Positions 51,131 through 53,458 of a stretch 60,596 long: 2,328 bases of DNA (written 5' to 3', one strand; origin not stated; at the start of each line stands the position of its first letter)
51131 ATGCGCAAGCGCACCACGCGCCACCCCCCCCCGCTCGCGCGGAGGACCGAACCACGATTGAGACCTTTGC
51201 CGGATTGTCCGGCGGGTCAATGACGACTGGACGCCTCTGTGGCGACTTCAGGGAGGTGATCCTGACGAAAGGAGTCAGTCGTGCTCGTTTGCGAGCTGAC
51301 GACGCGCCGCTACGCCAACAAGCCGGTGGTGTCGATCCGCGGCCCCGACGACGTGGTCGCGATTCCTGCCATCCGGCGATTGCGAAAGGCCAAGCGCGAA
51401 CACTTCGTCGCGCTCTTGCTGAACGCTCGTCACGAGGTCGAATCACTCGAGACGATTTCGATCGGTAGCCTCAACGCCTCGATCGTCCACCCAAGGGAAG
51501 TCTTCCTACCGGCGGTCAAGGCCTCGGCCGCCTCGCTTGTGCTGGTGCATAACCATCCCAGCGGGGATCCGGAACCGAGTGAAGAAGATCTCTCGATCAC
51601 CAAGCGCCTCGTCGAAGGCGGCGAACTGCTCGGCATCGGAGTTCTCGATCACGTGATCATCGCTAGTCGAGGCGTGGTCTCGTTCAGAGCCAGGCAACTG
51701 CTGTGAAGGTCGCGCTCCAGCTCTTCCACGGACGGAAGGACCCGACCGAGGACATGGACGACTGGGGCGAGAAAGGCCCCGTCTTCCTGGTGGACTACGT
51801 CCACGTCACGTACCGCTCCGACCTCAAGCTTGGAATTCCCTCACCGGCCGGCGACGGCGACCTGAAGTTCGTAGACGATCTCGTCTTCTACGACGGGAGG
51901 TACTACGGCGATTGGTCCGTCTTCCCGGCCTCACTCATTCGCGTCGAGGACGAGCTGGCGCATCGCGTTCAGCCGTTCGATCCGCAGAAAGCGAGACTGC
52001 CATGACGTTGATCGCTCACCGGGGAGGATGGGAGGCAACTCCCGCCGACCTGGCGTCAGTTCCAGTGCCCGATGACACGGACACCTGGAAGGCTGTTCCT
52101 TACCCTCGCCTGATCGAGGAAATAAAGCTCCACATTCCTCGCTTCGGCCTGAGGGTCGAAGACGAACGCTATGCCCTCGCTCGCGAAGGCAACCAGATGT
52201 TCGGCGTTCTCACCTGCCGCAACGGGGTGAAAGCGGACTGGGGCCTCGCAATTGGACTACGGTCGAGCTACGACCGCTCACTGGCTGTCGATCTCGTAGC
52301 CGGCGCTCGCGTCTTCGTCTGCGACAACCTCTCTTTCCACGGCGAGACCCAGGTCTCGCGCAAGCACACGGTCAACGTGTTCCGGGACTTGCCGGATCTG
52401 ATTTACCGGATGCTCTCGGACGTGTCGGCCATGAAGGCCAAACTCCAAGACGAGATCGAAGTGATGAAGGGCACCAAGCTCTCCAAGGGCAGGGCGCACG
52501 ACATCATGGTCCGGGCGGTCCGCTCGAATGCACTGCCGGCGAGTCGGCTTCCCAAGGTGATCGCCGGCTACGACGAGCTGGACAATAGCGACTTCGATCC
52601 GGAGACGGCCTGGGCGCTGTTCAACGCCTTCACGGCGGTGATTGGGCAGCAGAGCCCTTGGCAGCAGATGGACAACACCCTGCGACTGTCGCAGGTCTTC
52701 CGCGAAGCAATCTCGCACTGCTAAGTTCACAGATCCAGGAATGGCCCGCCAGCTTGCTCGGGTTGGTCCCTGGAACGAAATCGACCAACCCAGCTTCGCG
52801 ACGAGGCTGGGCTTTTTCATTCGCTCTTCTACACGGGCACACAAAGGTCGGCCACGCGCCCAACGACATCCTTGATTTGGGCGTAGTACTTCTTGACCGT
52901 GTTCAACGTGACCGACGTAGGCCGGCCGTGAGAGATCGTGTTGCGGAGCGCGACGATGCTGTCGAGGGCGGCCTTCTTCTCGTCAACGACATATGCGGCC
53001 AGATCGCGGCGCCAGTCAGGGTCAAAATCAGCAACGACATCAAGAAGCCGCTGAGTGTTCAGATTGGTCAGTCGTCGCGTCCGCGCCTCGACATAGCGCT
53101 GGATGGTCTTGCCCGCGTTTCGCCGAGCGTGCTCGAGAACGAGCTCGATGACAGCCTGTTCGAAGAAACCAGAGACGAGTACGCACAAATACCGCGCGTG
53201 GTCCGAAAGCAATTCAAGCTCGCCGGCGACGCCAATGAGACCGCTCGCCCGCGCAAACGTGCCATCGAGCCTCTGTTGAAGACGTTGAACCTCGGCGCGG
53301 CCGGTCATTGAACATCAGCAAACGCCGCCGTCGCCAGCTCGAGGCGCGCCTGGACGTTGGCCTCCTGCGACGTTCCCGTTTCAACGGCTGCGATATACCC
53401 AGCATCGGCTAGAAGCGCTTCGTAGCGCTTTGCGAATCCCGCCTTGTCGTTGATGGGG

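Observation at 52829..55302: DUF3825 / DUF262 / HEPN three-gene operon: candidate uncharacterised defence system on the mobile element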

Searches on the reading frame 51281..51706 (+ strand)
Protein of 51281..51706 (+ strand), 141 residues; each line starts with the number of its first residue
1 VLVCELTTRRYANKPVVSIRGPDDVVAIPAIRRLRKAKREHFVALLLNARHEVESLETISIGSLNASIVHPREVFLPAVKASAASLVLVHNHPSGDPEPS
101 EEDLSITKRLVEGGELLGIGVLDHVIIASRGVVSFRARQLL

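Call 35: search_protein_families(library=pfam, proteins=[window:51281-51706:+], max_evalue=0.001)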
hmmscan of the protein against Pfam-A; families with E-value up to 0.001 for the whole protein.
window:51281-51706:+ (141 aa): 2 families
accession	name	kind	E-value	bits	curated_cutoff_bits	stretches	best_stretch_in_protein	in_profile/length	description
PF04002.20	RadC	-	2.6e-40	137.6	22.1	1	22-139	4-120/121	RadC-like JAB domain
PF14464.11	Prok-JAB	-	6.6e-05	23.2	25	1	39-129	18-102/114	Prokaryotic homologs of the JAB domain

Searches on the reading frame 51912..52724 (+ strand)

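Call 35: search_protein_families(library=pfam, proteins=[window:51912-52724:+], max_evalue=0.001)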
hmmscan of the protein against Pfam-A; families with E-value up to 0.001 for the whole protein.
window:51912-52724:+ (270 aa): 1 family
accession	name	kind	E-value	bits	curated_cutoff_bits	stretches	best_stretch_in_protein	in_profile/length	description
PF06067.16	DUF932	-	4.3e-06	27.1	23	1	112-249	64-211/227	Domain of unknown function (DUF932)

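Call 97: search_protein_families(library=padloc, proteins=[window:51912-52724:+], max_evalue=0.001)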
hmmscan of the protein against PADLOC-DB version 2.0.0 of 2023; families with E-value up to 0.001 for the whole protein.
window:51912-52724:+ (270 aa): 0 families

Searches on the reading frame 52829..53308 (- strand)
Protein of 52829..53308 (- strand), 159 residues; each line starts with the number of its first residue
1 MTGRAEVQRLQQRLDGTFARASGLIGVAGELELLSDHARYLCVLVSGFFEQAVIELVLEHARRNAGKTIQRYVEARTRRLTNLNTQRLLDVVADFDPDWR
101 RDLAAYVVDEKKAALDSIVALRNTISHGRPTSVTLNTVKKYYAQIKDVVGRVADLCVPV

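Call 3: search_protein_families(library=pfam, proteins=[window:52829-53308:-], max_evalue=1)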
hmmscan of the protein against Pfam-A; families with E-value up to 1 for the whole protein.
window:52829-53308:- (159 aa): 4 families
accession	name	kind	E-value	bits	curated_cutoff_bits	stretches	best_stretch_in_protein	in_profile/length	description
PF18735.6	HEPN_RiboL-PSP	-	2.2e-13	51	28.4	1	31-155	24-188/191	RiboL-PSP-HEPN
PF18737.6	HEPN_MAE_28990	-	0.0077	16.9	26.8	1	74-148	118-194/211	MAE_28990/MAE_18760-like HEPN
PF21069.2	Csx12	-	0.089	12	27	1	50-148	322-418/594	CRISPR-associated endonuclease Cas9 alpha-helical lobe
PF10393.14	Matrilin_ccoil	-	0.19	11.9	26.3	0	5-16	22-33/45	Trimeric coiled-coil oligomerisation domain of matrilin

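Call 4: search_protein_families(library=padloc, proteins=[window:52829-53308:-], max_evalue=1)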
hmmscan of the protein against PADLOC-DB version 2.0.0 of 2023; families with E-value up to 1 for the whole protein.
window:52829-53308:- (159 aa): 1 family
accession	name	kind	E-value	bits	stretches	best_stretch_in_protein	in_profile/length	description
PDLC01974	CARF_m10--CARF_HEPN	-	0.0056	13.8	1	114-144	397-427/476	-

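Call 5: search_protein_families(library=ncbifam, proteins=[window:52829-53308:-], max_evalue=1)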
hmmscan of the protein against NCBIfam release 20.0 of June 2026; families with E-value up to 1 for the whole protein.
window:52829-53308:- (159 aa): 1 family
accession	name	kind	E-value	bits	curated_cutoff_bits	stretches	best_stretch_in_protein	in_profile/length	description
TIGR03967.2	mycofact_MftB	equivalog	0.081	13.2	33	1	76-119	27-73/85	mycofactocin biosynthesis chaperone MftB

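Call 42: search_solved_structures(query=window:52829-53308:-, max_evalue=1)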
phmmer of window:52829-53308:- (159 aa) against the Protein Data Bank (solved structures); distinct sequences matched with E-value up to 1: 3.
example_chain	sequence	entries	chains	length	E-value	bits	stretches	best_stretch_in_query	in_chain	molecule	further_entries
3chh_A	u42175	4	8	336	0.17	15.1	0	83-109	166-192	p-Aminobenzoate N-Oxygenase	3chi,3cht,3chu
2jcd_A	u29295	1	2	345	0.19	15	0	83-109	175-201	N-OXIDASE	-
7rmn_A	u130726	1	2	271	0.29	14.4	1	62-101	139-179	Triosephosphate isomerase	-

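Call 43: search_protein_families(library=phrogs, proteins=[window:52829-53308:-], max_evalue=0.01)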
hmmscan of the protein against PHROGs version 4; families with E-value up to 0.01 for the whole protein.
window:52829-53308:- (159 aa): 0 families

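Call 62: find_homologous_proteins(query=window:52829-53308:-)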
Query window:52829-53308:- (159 aa): 303 proteins with E <= 0.001 among 522 candidates; the best 120 are listed.
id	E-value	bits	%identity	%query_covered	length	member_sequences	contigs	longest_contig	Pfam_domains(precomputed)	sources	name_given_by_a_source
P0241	6.6e-97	339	100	100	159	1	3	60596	PF18735.7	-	-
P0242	3.5e-56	207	65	99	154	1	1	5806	PF18735.7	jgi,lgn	jgi:hypothetical protein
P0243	1.9e-55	205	63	99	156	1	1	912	PF18735.7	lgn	-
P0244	9.7e-55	202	62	99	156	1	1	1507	PF18735.7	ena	-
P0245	4.1e-54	200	61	99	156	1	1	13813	PF18735.7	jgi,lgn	jgi:hypothetical protein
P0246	5.7e-54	200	61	99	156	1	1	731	PF18735.7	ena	-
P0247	6.1e-54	200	61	99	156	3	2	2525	PF18735.7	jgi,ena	-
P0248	7.4e-54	200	59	99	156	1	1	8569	PF18735.7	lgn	-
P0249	8.8e-54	199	60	99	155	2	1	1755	PF18735.7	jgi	jgi:hypothetical protein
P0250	1.1e-53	199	59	99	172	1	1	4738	PF18735.7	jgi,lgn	-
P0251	1.7e-53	198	60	100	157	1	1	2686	PF18735.7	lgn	-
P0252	3.7e-53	197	61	99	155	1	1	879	PF18735.7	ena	-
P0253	5.0e-53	197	61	100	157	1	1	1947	PF18735.7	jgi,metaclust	metaclust:\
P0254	6.1e-53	197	62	100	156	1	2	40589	PF18735.7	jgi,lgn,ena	jgi:hypothetical protein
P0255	9.5e-53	196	61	100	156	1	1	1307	PF18735.7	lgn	-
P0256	1.0e-52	196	59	99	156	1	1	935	PF18735.7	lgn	-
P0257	1.4e-52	195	60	100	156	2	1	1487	PF18735.7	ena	-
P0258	3.1e-52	194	61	99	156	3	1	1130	PF18735.7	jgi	-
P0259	4.0e-52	194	57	100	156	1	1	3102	PF18735.7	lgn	-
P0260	6.1e-52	193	59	99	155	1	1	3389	PF18735.7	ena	-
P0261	6.3e-52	193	59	99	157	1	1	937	PF18735.7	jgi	-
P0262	6.3e-52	193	60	99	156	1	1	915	PF18735.7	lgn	-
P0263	9.3e-52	193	59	100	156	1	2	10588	PF18735.7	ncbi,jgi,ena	-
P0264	1.1e-51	193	58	99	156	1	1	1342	PF18735.7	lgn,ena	-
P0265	1.1e-51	193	57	99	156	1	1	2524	PF18735.7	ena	-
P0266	1.1e-51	193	59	99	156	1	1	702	PF18735.7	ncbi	-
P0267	1.3e-51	192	58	99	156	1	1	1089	PF18735.7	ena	-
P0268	1.3e-51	192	58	100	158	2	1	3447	PF18735.7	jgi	-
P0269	2.8e-51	191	58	100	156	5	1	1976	PF18735.7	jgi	jgi:hypothetical protein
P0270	2.8e-51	191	59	97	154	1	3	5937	PF18735.7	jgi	jgi:hypothetical protein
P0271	3.8e-51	191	61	100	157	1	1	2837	PF18735.7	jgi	jgi:hypothetical protein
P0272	4.7e-51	191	58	99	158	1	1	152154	PF18735.7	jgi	jgi:predicted LPLAT superfamily acyltransferase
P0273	6.3e-51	190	58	99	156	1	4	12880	PF18735.7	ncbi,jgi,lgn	-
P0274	6.4e-51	190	58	99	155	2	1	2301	PF18735.7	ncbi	-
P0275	6.9e-51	190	60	100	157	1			PF18731.7,PF18735.7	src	-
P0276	7.1e-51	190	58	100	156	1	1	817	PF18735.7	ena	-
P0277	7.1e-51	190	58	100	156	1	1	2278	PF18735.7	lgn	-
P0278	7.6e-51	190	58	99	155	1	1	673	PF18735.7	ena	-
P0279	8.2e-51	190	59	99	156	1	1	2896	PF18735.7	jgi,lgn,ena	-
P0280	9.1e-51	190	59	99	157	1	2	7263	PF18735.7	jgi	jgi:RiboL-PSP-HEPN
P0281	9.7e-51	190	58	100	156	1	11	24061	PF18735.7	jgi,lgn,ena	jgi:hypothetical protein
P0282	1.2e-50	189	58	99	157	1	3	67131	PF18735.7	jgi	jgi:hypothetical protein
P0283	2.0e-50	189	62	98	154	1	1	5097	PF18735.7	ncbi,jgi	ncbi:MAG: HEPN domain-containing protein [Elusimicrobiota bacterium]|jgi:hypothetical protein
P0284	2.3e-50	188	60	99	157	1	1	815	PF18735.7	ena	-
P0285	2.3e-50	188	59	100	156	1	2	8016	PF18735.7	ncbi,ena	-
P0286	2.5e-50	188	58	99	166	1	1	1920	PF18735.7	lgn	-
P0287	2.5e-50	188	58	99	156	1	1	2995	PF18735.7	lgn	-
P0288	2.6e-50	188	59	99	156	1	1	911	PF18735.7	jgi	-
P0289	2.7e-50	188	58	99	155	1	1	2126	PF18735.7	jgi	-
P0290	2.8e-50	188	58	100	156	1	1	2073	PF18735.7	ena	-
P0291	2.9e-50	188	58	100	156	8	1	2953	PF18735.7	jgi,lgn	jgi:hypothetical protein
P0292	4.3e-50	187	58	100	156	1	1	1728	PF18735.7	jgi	jgi:hypothetical protein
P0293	5.1e-50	187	57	100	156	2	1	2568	PF18735.7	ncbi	-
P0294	5.7e-50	187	59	99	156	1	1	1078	PF18735.7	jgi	jgi:hypothetical protein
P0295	7.2e-50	187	59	99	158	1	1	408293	PF18735.7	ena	-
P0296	8.4e-50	186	57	100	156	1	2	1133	PF18735.7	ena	-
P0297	9.2e-50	186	58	100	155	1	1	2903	PF18735.7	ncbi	-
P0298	1.0e-49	186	58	99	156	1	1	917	PF18735.7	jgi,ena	-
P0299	1.1e-49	186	56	99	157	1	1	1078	PF18735.7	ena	-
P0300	1.1e-49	186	58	99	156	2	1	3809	PF18735.7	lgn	-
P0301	1.2e-49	186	59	99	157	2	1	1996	PF18735.7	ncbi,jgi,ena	-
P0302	1.2e-49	186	52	100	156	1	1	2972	PF18735.7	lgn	-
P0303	1.3e-49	186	58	99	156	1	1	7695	PF18735.7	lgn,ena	-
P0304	1.4e-49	186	56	99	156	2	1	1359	PF18735.7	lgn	-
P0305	1.4e-49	186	55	99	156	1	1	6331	PF18735.7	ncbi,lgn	-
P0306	1.7e-49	186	58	99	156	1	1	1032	PF18735.7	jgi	jgi:hypothetical protein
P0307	1.7e-49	185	58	99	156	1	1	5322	PF18735.7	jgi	jgi:RiboL-PSP-HEPN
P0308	1.8e-49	185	59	99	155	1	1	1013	PF18735.7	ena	-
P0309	1.9e-49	185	55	100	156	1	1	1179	PF18735.7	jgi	jgi:hypothetical protein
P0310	2.5e-49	185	58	99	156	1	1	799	PF18735.7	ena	-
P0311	2.7e-49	185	57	99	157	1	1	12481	PF18735.7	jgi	jgi:hypothetical protein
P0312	2.7e-49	185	57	99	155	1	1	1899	PF18735.7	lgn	-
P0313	2.8e-49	185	57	99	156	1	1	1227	PF18735.7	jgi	jgi:hypothetical protein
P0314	3.0e-49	185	57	99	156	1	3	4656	PF18735.7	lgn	-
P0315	3.1e-49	185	57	100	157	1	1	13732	PF18735.7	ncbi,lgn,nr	ncbi:MAG: hypothetical protein HY205_02475 [Nitrospirae bacterium]|nr:hypothetical protein [Nitrospi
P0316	3.7e-49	184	55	100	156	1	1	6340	PF18735.7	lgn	-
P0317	4.2e-49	184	57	100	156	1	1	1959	PF18735.7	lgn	-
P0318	4.2e-49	184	59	100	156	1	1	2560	PF18735.7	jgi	-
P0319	4.6e-49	184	60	94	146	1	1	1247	PF18735.7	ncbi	-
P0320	4.6e-49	184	56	99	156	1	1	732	PF18735.7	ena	-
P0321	4.7e-49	184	58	99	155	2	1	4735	PF18735.7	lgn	-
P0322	4.8e-49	184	58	99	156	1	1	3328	PF18735.7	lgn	-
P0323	4.8e-49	184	59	99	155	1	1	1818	PF18735.7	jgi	jgi:hypothetical protein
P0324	6.4e-49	184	58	99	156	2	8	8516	PF18735.7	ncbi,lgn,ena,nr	ncbi:MAG: hypothetical protein LAP61_29390 [Acidobacteriia bacterium]|nr:hypothetical protein [Terri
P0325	7.0e-49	183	57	99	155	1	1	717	PF18735.7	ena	-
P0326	8.1e-49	183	56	99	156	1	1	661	PF18735.7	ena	-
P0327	8.6e-49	183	59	99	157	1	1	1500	PF18735.7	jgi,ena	-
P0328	9.0e-49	183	57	100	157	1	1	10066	PF18735.7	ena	-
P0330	1.1e-48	183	54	99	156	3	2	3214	PF18735.7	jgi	jgi:hypothetical protein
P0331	1.2e-48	183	58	100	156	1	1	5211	PF18735.7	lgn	-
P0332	1.4e-48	182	59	99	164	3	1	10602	PF18735.7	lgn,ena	-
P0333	1.6e-48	182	56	99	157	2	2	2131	PF18735.7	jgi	jgi:hypothetical protein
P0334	1.6e-48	182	55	100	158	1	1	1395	PF18735.7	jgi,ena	-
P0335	1.9e-48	182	58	99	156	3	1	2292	PF18735.7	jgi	-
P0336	2.3e-48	182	58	99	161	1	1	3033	PF18735.7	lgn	-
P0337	2.7e-48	182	55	100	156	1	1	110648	PF18735.7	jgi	jgi:hypothetical protein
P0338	2.9e-48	181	54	99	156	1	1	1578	PF18735.7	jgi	jgi:hypothetical protein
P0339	3.6e-48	181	54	99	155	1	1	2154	PF18735.7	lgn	-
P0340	4.8e-48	181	56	99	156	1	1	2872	PF18735.7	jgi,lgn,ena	-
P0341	5.6e-48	181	56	99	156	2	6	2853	PF18735.7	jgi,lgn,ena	jgi:hypothetical protein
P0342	1.1e-47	180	54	99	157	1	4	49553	PF18735.7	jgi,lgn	jgi:hypothetical protein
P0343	1.2e-47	180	54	99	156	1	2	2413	PF18735.7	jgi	-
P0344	1.2e-47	179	56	100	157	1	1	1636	PF18735.7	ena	-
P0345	1.3e-47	179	57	100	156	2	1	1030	PF18735.7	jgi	jgi:hypothetical protein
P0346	1.5e-47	179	55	100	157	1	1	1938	PF18735.7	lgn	-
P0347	1.6e-47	179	58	99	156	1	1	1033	PF18735.7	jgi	jgi:hypothetical protein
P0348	1.6e-47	179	54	99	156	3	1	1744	PF18735.7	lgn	-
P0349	1.8e-47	179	53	99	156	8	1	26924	PF18735.7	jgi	jgi:hypothetical protein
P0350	2.6e-47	178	54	99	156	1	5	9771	PF18735.7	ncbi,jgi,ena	ncbi:MAG: HEPN domain-containing protein [Syntrophorhabdales bacterium]|jgi:hypothetical protein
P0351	2.6e-47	178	54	99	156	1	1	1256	PF18735.7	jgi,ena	-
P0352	2.9e-47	178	54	99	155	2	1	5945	PF18735.7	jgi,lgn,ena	-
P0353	3.2e-47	178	57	99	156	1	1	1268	PF18735.7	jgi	jgi:hypothetical protein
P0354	3.6e-47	178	55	99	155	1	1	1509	PF18735.7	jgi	jgi:hypothetical protein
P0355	3.7e-47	178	55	99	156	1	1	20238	PF18735.7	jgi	jgi:hypothetical protein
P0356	4.9e-47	178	56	99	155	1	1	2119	PF18735.7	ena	-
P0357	5.3e-47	177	55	99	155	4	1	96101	PF18735.7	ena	-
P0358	5.4e-47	177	55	100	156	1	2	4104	PF18735.7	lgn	-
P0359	6.2e-47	177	56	99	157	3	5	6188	PF18735.7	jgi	jgi:hypothetical protein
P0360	8.0e-47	177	54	99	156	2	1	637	PF18735.7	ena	-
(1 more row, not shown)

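Call 68: search_solved_structures(query=A3, max_evalue=1)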
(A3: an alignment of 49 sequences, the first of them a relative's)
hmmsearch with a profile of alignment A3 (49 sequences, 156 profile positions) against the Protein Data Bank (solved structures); distinct sequences matched with E-value up to 1: 2.
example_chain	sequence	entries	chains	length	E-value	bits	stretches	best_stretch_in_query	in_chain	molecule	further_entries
5j0l_A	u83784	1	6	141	0.22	14.6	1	49-140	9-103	designed protein 3L6HC2_2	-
4jkw_A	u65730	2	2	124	0.56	13.2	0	30-60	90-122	Butyrophilin subfamily 3 member A1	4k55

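Call 93: find_encoding_contigs(protein=window:52829-53308:-, flank=5000, max_places=5)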
Protein window:52829-53308:- (159 aa): 3 contigs read that carry it; 3 places shown.
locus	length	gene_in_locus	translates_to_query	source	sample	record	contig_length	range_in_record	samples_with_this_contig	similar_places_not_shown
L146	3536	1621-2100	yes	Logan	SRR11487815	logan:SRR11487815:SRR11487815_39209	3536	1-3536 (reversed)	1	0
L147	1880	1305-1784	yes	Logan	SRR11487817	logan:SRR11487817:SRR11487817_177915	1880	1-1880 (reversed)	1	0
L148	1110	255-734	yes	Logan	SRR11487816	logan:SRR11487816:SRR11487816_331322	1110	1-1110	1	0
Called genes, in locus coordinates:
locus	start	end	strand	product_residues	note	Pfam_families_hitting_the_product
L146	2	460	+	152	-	?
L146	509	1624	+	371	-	PF03235:GmrSD_N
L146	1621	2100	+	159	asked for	PF18735:HEPN_RiboL-PSP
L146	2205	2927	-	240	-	PF06067:DUF932 (weak)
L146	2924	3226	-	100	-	-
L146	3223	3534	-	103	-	?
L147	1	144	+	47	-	?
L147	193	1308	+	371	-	PF03235:GmrSD_N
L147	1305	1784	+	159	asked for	PF18735:HEPN_RiboL-PSP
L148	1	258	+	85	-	?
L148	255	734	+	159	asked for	PF18735:HEPN_RiboL-PSP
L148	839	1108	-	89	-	?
